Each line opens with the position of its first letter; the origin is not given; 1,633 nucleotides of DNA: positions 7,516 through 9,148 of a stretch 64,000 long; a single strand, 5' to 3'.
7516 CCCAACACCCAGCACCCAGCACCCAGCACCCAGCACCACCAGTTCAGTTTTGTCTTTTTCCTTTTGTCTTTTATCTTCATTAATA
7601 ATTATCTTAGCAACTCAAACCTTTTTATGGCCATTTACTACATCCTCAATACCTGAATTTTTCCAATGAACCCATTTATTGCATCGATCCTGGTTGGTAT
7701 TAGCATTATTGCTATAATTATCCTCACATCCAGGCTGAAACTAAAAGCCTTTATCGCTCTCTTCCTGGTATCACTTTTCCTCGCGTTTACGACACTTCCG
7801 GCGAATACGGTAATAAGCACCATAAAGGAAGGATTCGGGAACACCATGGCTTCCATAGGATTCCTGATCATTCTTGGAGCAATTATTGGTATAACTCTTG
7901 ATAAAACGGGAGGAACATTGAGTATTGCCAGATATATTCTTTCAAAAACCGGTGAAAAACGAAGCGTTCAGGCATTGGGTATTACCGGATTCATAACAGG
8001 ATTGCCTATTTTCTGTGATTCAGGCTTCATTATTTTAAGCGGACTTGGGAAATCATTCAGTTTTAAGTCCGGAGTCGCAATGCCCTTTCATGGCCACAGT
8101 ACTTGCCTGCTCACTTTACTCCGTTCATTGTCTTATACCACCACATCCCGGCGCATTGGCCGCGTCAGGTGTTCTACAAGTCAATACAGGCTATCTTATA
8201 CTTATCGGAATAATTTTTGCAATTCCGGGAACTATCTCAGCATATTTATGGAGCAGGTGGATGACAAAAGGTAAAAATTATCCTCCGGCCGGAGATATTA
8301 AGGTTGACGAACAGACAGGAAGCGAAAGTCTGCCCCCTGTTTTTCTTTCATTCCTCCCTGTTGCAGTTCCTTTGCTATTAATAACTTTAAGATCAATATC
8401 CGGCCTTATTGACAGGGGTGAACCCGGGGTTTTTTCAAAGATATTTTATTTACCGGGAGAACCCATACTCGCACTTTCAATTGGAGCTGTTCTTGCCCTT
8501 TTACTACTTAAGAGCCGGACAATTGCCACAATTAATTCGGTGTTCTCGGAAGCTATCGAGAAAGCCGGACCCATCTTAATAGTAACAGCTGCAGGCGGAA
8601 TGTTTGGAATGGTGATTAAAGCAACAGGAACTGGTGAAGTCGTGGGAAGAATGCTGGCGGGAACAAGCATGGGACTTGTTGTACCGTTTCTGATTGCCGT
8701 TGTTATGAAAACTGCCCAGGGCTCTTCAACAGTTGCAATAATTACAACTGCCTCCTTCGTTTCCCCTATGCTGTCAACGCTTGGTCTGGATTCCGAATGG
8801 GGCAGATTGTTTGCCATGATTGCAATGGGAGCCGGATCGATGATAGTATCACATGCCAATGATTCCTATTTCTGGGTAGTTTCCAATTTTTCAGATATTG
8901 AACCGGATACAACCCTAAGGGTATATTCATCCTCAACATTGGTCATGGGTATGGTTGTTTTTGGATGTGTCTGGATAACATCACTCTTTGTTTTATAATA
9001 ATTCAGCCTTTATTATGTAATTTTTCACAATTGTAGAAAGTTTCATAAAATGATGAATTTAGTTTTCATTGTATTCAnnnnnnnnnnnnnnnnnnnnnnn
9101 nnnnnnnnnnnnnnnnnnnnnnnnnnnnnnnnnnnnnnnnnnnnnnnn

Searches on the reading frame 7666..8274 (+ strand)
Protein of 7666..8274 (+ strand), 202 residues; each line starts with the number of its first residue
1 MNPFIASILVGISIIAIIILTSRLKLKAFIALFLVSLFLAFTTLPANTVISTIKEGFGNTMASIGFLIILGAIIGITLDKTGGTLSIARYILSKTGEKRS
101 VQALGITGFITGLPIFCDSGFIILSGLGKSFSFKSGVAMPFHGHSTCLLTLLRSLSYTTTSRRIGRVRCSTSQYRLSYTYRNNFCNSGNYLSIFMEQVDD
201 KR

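Call 35: search_protein_families(library=pfam, proteins=[window:7666-8274:+], max_evalue=0.0001)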
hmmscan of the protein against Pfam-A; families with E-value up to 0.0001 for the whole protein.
window:7666-8274:+ (202 aa): 2 families
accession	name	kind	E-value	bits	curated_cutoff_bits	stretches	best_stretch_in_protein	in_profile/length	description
PF02447.22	GntP_permease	-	7.6e-27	94.5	22.5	1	8-137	4-134/440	GntP family permease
PF03600.22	CitMHS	-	2.6e-05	23.9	31.9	1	18-124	3-103/336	Citrate transporter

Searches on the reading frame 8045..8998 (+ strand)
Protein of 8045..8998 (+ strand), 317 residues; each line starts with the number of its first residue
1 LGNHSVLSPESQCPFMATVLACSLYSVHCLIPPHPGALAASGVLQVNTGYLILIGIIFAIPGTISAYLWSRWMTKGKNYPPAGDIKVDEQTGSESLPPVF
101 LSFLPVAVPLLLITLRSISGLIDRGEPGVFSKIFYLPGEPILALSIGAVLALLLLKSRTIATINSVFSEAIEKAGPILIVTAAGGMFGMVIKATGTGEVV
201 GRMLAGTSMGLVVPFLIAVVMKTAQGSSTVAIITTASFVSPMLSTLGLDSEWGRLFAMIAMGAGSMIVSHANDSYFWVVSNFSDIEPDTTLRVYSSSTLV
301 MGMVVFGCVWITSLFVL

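Call 35: search_protein_families(library=pfam, proteins=[window:8045-8998:+], max_evalue=0.0001)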
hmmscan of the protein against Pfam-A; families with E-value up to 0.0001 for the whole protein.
window:8045-8998:+ (317 aa): 2 families
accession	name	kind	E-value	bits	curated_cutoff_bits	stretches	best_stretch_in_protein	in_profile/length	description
PF02447.22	GntP_permease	-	1.7e-55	188.9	22.5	1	16-314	139-439/440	GntP family permease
PF06808.19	DctM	-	9.9e-07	28.4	23.8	1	15-266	131-367/413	Tripartite ATP-independent periplasmic transporter, DctM component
